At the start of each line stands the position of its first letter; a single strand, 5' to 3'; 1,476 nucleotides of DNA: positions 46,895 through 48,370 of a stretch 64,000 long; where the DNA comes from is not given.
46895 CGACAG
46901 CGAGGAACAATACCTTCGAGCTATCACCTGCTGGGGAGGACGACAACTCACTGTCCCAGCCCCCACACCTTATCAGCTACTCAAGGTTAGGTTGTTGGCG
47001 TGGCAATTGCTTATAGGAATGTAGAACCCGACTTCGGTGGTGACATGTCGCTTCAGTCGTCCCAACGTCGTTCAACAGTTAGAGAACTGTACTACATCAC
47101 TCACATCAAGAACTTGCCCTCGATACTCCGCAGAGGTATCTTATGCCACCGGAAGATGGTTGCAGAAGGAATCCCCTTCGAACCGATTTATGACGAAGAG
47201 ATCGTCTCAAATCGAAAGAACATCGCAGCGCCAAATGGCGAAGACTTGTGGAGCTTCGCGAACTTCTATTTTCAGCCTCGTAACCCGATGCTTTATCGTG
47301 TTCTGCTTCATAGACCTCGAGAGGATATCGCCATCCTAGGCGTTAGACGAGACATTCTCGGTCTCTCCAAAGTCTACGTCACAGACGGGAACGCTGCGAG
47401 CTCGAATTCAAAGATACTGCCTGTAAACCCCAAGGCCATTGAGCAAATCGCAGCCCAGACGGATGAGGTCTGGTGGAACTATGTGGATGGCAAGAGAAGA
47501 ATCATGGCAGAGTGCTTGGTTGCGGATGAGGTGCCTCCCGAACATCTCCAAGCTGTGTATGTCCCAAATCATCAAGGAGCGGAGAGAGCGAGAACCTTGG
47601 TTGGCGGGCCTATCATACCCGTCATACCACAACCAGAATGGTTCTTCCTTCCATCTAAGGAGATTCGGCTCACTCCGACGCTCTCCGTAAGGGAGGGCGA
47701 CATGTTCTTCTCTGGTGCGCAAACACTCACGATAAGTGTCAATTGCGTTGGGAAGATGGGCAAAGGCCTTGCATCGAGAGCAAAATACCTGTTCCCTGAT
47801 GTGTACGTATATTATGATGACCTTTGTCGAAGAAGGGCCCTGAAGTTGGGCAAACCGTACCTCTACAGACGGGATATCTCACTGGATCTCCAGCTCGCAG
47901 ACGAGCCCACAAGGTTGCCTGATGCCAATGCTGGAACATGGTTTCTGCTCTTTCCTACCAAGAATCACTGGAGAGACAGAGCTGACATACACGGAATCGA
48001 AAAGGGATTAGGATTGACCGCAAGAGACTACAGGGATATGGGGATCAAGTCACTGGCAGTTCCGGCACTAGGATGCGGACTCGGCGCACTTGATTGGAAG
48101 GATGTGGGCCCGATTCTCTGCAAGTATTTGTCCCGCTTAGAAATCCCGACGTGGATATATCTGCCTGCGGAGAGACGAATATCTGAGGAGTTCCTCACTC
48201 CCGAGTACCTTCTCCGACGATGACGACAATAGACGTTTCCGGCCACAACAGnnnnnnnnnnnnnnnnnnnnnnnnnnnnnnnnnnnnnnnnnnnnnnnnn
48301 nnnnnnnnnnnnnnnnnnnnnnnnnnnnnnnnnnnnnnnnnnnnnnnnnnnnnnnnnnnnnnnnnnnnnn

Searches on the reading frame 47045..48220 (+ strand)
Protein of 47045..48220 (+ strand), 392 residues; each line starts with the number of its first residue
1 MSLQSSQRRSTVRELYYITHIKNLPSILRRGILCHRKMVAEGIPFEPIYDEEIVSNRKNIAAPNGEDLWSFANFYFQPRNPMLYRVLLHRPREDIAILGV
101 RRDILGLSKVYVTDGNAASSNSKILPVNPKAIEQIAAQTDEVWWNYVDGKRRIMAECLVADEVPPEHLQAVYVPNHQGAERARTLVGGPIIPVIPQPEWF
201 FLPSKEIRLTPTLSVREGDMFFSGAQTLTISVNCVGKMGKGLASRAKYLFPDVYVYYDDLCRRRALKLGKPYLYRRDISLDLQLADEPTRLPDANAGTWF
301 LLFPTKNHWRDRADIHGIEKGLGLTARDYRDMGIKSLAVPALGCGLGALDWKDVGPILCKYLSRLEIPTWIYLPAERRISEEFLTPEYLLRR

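Call 3: search_protein_families(library=pfam, proteins=[window:47045-48220:+], max_evalue=1)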
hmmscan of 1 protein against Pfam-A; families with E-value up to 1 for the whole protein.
window:47045-48220:+ (392 aa): 4 families
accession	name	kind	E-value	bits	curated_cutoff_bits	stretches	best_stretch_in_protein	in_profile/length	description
PF14487.12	DarT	-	4.3e-42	144.6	22.5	1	16-201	1-201/201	ssDNA thymidine ADP-ribosyltransferase, DarT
PF01661.27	Macro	-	1.4e-05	25.4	22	1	304-356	64-116/118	Macro domain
PF21580.3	SelB_WHD3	-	0.13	12.8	27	1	23-46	7-30/51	Elongation factor SelB, third winged-helix domain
PF04807.17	Gemini_AC4_5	-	0.18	12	23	1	18-32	13-27/33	Geminivirus AC4/5 conserved region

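Call 4: search_protein_families(library=ncbifam, proteins=[window:47045-48220:+], max_evalue=1)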
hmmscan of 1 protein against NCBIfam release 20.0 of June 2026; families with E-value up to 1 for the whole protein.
window:47045-48220:+ (392 aa): 2 families
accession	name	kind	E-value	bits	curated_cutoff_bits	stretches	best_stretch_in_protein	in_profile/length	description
NF048014.1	antitoxin_DarG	equivalog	1.5e-35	123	250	1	215-380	3-154/338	type II toxin-antitoxin system antitoxin DNA ADP-ribosyl glycohydrolase DarG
NF048013.1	toxin_DarT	equivalog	6.6e-26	91.3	150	1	15-201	1-204/204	type II toxin-antitoxin system toxin DNA ADP-ribosyl transferase DarT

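Call 5: search_protein_families(library=padloc, proteins=[window:47045-48220:+], max_evalue=1)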
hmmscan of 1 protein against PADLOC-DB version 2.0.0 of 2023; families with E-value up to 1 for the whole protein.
window:47045-48220:+ (392 aa): 2 families
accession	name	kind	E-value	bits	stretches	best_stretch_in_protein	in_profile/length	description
PDLC02990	DarG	-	9e-40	135.1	1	214-378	3-149/329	-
PDLC02991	DarT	-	2.9e-36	123.2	1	10-201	7-196/196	-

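Call 6: search_solved_structures(query=window:47045-48220:+, max_evalue=0.01, show_alignments=4)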
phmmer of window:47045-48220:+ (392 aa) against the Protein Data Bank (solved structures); distinct sequences matched with E-value up to 0.01: 6.
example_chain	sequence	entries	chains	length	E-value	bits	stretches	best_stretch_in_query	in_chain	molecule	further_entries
7omu_AAA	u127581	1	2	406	4e-130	437.5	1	3-390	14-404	Macro domain-containing protein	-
5m3i_A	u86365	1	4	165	2e-20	76.2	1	216-374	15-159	RNase III inhibitor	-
5m31_A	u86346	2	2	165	7.1e-19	71.1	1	217-377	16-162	Appr-1-p processing domain protein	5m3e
7omv_AAA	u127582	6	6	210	6.6e-07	31.7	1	14-86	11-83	DarT domain-containing protein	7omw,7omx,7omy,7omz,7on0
8baq_A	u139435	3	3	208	0.00035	22.8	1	2-185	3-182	DarT ssDNA thymidine ADP-ribosyltransferase family protein | E. coli C7 DarT1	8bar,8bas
7yk3_A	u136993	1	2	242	0.0057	18.8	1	15-187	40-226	DNA ADP-ribosyl transferase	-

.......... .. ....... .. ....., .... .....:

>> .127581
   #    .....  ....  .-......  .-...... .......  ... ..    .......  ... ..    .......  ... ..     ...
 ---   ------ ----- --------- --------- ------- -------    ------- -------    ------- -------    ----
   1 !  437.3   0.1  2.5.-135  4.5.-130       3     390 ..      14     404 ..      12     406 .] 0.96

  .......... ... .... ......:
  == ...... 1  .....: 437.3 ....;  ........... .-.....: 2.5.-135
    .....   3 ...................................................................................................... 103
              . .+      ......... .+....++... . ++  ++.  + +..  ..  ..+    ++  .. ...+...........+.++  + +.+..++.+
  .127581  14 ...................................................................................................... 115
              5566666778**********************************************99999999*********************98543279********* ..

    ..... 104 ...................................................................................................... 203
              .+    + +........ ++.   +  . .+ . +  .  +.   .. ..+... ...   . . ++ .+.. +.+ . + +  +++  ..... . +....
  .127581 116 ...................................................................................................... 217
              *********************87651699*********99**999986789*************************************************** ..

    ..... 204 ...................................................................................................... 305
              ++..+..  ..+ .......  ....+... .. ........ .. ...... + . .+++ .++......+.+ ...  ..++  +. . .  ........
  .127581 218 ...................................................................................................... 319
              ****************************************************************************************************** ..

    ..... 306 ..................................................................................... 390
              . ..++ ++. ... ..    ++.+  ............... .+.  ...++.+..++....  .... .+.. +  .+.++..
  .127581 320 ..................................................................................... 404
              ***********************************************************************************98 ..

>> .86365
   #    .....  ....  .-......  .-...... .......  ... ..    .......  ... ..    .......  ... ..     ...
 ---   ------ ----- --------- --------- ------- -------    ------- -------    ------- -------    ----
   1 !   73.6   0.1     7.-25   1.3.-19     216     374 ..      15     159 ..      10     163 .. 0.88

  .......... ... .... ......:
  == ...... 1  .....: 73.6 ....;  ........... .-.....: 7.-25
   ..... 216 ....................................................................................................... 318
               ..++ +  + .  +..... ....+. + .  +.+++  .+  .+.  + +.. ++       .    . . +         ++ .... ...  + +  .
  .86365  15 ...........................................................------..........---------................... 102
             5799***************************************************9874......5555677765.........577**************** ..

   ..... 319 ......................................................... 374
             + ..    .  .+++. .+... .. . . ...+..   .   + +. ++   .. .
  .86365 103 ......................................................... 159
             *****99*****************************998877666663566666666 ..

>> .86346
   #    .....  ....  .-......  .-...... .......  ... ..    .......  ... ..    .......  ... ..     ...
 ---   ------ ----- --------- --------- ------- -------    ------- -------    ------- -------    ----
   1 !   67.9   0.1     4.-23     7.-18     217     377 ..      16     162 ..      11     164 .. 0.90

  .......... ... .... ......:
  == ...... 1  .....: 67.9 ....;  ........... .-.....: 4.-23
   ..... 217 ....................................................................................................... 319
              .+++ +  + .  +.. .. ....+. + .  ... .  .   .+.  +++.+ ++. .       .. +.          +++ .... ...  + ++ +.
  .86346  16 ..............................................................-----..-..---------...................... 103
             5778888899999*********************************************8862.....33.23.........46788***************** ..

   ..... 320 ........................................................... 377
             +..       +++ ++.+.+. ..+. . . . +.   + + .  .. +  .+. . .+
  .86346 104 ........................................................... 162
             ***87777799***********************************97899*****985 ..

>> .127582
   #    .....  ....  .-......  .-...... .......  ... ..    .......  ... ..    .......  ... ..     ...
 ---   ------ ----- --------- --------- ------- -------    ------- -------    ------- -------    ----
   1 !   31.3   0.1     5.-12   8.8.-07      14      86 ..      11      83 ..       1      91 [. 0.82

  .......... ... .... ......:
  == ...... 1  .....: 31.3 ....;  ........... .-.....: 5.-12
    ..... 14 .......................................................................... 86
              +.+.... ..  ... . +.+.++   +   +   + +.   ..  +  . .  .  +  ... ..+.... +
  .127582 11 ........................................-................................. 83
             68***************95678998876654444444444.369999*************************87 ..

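Call 9: find_homologous_proteins(query=window:47045-48220:+, max_evalue=1e-10)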
Query window:47045-48220:+ (392 aa): 2424 proteins with E <= 1e-10 among 6510 candidates; the best 120 are listed.
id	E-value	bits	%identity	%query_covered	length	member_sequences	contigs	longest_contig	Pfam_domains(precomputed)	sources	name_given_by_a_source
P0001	3.6e-269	910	100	100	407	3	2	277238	PF14487.13,PF01661.28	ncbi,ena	-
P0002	1.1e-221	754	82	99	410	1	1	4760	PF14487.13,PF01661.28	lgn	-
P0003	1.6e-167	576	62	97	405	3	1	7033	PF14487.13,PF01661.28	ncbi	-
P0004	8.3e-166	570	62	100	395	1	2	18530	PF14487.13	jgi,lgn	-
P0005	1.7e-162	559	62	99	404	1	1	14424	PF14487.13,PF01661.28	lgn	-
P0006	5.4e-162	557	63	97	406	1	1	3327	PF14487.13,PF01661.28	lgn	-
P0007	1.4e-161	556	62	99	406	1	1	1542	PF14487.13,PF01661.28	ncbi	-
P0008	7.1e-157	540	61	97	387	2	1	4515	PF14487.13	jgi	jgi:hypothetical protein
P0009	7.5e-157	540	59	100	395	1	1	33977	PF14487.13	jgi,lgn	jgi:hypothetical protein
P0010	6.9e-156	537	61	99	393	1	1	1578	PF14487.13,PF01661.28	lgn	-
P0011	2.2e-152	526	58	100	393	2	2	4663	PF14487.13,PF01661.28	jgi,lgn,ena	-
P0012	1.3e-151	523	57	98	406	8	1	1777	PF14487.13,PF01661.28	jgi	-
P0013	4.7e-151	521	60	98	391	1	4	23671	PF14487.13,PF01661.28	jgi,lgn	-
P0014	7.5e-151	521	57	99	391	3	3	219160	PF14487.13,PF01661.28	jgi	jgi:hypothetical protein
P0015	2.1e-150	519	58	98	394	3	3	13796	PF14487.13,PF01661.28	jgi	-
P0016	2.2e-150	519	60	97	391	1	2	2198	PF14487.13,PF01661.28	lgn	-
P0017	1.2e-149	517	59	98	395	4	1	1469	PF14487.13,PF01661.28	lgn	-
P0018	1.5e-149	516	59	97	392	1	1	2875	PF14487.13,PF01661.28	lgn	-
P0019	2.7e-149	516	59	98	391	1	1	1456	PF14487.13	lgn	-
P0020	3.2e-149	515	58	100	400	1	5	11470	PF14487.13,PF01661.28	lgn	-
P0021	7.8e-149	514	60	96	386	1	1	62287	PF14487.13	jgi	jgi:hypothetical protein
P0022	1.4e-148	513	58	97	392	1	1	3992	PF14487.13,PF01661.28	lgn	-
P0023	1.5e-148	513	57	97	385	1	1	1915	PF14487.13,PF01661.28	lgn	-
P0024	3.5e-148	512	59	97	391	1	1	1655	PF14487.13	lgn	-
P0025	3.9e-148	512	58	98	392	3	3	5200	PF14487.13,PF01661.28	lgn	-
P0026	4.7e-148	511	58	97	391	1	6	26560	PF14487.13,PF01661.28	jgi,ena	jgi:hypothetical protein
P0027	8.1e-147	507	59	97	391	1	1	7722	PF14487.13,PF01661.28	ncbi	ncbi:MAG: DarT ssDNA thymidine ADP-ribosyltransferase family protein [Dehalococcoidia bacterium]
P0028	9.4e-147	507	58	99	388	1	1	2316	PF14487.13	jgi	jgi:hypothetical protein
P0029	1.2e-146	507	58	97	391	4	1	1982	PF14487.13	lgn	-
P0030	1.4e-146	507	58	97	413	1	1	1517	PF14487.13,PF01661.28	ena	-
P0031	1.6e-146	506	59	98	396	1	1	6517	PF14487.13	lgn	-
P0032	1.8e-146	506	57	98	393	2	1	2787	PF14487.13,PF01661.28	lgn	-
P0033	2.0e-146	506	59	97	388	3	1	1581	PF14487.13,PF01661.28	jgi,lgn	-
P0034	2.2e-146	506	58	97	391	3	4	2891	PF14487.13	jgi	jgi:hypothetical protein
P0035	2.6e-146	506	58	97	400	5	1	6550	PF14487.13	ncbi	-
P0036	2.6e-146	506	58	97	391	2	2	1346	PF14487.13,PF01661.28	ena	-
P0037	7.8e-146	504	58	99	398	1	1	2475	PF14487.13,PF01661.28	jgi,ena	-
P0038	1.1e-145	504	55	97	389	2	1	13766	PF14487.13,PF01661.28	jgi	jgi:hypothetical protein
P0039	1.8e-144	500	56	99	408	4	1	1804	PF14487.13,PF01661.28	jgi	-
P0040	2.0e-144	500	57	98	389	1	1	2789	PF14487.13,PF01661.28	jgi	jgi:hypothetical protein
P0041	2.0e-144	500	58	98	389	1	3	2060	PF14487.13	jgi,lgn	-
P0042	2.0e-144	499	59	96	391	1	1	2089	PF14487.13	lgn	-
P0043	3.0e-144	499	58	97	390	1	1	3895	PF14487.13,PF01661.28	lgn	-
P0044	5.3e-144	498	55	97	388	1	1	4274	PF14487.13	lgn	-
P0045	5.3e-144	498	58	97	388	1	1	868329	PF14487.13,PF01661.28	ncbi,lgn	-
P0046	5.5e-144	498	58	98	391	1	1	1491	PF14487.13,PF01661.28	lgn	-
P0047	5.8e-144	498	58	97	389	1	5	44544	PF14487.13,PF01661.28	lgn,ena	-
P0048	6.2e-144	498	56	98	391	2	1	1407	PF14487.13,PF01661.28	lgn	-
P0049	1.2e-143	497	57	97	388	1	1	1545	PF14487.13,PF01661.28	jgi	-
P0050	2.1e-143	496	59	97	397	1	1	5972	PF14487.13,PF01661.28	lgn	-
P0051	2.3e-143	496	56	98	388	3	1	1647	PF14487.13,PF01661.28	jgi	jgi:hypothetical protein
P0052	2.7e-143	496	59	97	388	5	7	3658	PF14487.13,PF01661.28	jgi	jgi:O-acetyl-ADP-ribose deacetylase (regulator of RNase III)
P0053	2.7e-143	496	56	97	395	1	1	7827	PF14487.13,PF01661.28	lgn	-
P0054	2.8e-143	496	57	98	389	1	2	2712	PF14487.13,PF01661.28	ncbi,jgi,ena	ncbi:hypothetical protein ES703_121610 [subsurface metagenome]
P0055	4.4e-143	495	57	98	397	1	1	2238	PF14487.13,PF01661.28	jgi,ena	-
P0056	4.9e-143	495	56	98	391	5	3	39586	PF14487.13,PF01661.28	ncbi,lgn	-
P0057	5.6e-143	495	58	97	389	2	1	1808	PF14487.13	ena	-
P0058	5.7e-143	495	55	99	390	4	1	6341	PF14487.13,PF01661.28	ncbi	-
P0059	5.8e-143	495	56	99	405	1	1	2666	PF14487.13,PF01661.28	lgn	-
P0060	6.9e-143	494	58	97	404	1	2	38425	PF14487.13,PF01661.28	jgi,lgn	-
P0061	9.5e-143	494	56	98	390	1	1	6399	PF14487.13,PF01661.28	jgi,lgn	jgi:O-acetyl-ADP-ribose deacetylase (regulator of RNase III)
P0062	1.0e-142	494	58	98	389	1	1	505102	PF14487.13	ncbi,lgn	-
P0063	1.4e-142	493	57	98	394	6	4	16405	PF14487.13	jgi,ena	-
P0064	1.5e-142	493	58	97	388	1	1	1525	PF14487.13,PF01661.28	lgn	-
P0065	1.5e-142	493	56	96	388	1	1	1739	PF14487.13,PF01661.28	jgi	-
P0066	1.8e-142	493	58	97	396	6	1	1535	PF14487.13,PF01661.28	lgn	-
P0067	2.2e-142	493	58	97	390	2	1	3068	PF14487.13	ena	-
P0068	2.5e-142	493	58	97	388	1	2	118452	PF14487.13,PF01661.28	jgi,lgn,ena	-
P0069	2.7e-142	492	57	97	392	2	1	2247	PF14487.13,PF01661.28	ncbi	-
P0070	3.2e-142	492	56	98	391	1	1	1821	PF14487.13,PF01661.28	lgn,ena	-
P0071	3.8e-142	492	58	97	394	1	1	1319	PF14487.13,PF01661.28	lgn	-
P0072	4.2e-142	492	56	98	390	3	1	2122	PF14487.13,PF01661.28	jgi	-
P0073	5.1e-142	492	57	98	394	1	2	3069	PF14487.13,PF01661.28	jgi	jgi:hypothetical protein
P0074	5.5e-142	491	57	97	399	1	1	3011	PF14487.13,PF01661.28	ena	-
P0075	5.5e-142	491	57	97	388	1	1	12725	PF14487.13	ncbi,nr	ncbi:DUF4433 domain-containing protein [Candidatus Sumerlaeota bacterium]|nr:DUF4433 domain-containi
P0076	6.2e-142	491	58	97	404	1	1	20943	PF14487.13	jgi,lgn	-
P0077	6.4e-142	491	57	97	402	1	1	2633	PF14487.13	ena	-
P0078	7.5e-142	491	58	97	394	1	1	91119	PF14487.13,PF01661.28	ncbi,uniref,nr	ncbi:Appr-1-p processing protein [candidate division TA06 bacterium B3_TA06]|uniref:Appr-1-p process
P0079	7.9e-142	491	57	98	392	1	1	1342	PF14487.13,PF01661.28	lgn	-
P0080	9.1e-142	491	57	97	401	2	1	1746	PF14487.13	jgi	-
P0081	9.9e-142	491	56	97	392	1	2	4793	PF14487.13,PF01661.28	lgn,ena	-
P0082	1.0e-141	491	58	97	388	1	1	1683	PF14487.13,PF01661.28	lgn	-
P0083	1.1e-141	491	55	98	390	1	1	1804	PF14487.13,PF01661.28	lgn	-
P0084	1.2e-141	490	58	97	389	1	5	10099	PF14487.13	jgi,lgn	-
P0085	1.4e-141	490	56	97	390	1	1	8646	PF14487.13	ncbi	-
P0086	1.6e-141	490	56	98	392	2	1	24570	PF14487.13,PF01661.28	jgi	jgi:O-acetyl-ADP-ribose deacetylase (regulator of RNase III)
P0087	1.7e-141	490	58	98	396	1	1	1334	PF14487.13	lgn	-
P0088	1.8e-141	490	56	97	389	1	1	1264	PF14487.13,PF01661.28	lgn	-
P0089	2.0e-141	490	57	98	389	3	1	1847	PF14487.13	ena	-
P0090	2.0e-141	490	56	99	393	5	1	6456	PF14487.13,PF01661.28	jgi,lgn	jgi:O-acetyl-ADP-ribose deacetylase (regulator of RNase III)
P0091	2.3e-141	489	57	97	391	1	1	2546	PF14487.13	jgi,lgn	jgi:O-acetyl-ADP-ribose deacetylase (regulator of RNase III)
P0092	2.5e-141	489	56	97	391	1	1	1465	PF14487.13,PF01661.28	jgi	-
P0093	2.6e-141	489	55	97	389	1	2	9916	PF14487.13,PF01661.28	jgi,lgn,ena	-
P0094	3.3e-141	489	55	99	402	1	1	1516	PF14487.13,PF01661.28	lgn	-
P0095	3.7e-141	489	57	98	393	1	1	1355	PF14487.13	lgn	-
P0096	3.9e-141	489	54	98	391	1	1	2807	PF14487.13,PF01661.28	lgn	-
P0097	4.0e-141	489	57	98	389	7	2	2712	PF14487.13,PF01661.28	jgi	jgi:O-acetyl-ADP-ribose deacetylase (regulator of RNase III)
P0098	4.4e-141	488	56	98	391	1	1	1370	PF14487.13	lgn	-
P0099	4.6e-141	488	54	99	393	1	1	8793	PF14487.13,PF01661.28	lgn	-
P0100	4.7e-141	488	55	99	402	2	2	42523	PF14487.13,PF01661.28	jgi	jgi:hypothetical protein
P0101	5.7e-141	488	55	98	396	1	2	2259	PF14487.13,PF01661.28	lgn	-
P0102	6.4e-141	488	57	98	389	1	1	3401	PF14487.13,PF01661.28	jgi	jgi:hypothetical protein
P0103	6.5e-141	488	57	97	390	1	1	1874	PF14487.13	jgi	-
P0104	7.5e-141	488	57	98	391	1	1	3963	PF14487.13,PF01661.28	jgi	jgi:O-acetyl-ADP-ribose deacetylase (regulator of RNase III)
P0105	7.9e-141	488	56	96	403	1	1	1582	PF14487.13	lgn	-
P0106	9.2e-141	487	57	97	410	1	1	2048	PF14487.13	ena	-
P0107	9.5e-141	487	58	97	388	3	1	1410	PF14487.13,PF01661.28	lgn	-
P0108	1.1e-140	487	57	96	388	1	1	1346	PF14487.13,PF01661.28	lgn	-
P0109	1.2e-140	487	59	97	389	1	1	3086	PF14487.13,PF01661.28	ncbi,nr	ncbi:MAG: DarT ssDNA thymidine ADP-ribosyltransferase family protein [Candidatus Omnitrophica bacter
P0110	1.2e-140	487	57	97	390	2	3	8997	PF14487.13,PF01661.28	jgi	jgi:hypothetical protein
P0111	1.2e-140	487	57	97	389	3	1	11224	PF14487.13,PF01661.28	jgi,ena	-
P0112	1.6e-140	487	57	96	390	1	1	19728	PF14487.13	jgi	jgi:O-acetyl-ADP-ribose deacetylase (regulator of RNase III)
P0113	1.7e-140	487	57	97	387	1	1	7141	PF14487.13,PF01661.28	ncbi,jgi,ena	-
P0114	1.7e-140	487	57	97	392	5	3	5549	PF14487.13,PF01661.28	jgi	-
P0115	2.1e-140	486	56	98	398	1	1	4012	PF14487.13,PF01661.28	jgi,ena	-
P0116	2.4e-140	486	57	98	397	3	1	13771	PF14487.13,PF01661.28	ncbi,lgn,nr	ncbi:MAG: DUF4433 domain-containing protein [Chloroflexi bacterium]|nr:MAG: DUF4433 domain-containin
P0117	3.3e-140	486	56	98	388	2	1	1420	PF14487.13,PF01661.28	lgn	-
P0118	3.3e-140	486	55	98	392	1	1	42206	PF14487.13,PF01661.28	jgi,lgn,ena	-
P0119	3.8e-140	485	57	97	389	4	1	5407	PF14487.13,PF01661.28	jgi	jgi:O-acetyl-ADP-ribose deacetylase (regulator of RNase III)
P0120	3.9e-140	485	57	97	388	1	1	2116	PF14487.13,PF01661.28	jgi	jgi:hypothetical protein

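Call 12: list_cluster_members(proteins=[P0001, P0003, P0045, P0062])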
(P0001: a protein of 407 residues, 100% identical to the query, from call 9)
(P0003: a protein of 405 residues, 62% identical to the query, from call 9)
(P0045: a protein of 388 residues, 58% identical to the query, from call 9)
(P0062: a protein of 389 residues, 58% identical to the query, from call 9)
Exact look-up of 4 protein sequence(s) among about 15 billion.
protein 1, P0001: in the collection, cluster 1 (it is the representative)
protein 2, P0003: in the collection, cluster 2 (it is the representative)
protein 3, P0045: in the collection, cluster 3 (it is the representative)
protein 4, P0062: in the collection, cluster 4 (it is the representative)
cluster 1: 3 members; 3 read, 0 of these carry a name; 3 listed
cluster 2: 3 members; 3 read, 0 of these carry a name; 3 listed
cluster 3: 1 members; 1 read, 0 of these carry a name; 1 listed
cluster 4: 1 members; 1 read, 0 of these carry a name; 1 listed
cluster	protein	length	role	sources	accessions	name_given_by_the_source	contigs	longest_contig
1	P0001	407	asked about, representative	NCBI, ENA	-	-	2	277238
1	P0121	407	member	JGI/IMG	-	-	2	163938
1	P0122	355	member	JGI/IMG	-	-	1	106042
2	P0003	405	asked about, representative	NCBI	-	-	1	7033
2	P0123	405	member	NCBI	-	-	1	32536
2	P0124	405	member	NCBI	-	-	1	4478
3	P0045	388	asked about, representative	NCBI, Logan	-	-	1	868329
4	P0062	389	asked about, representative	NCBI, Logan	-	-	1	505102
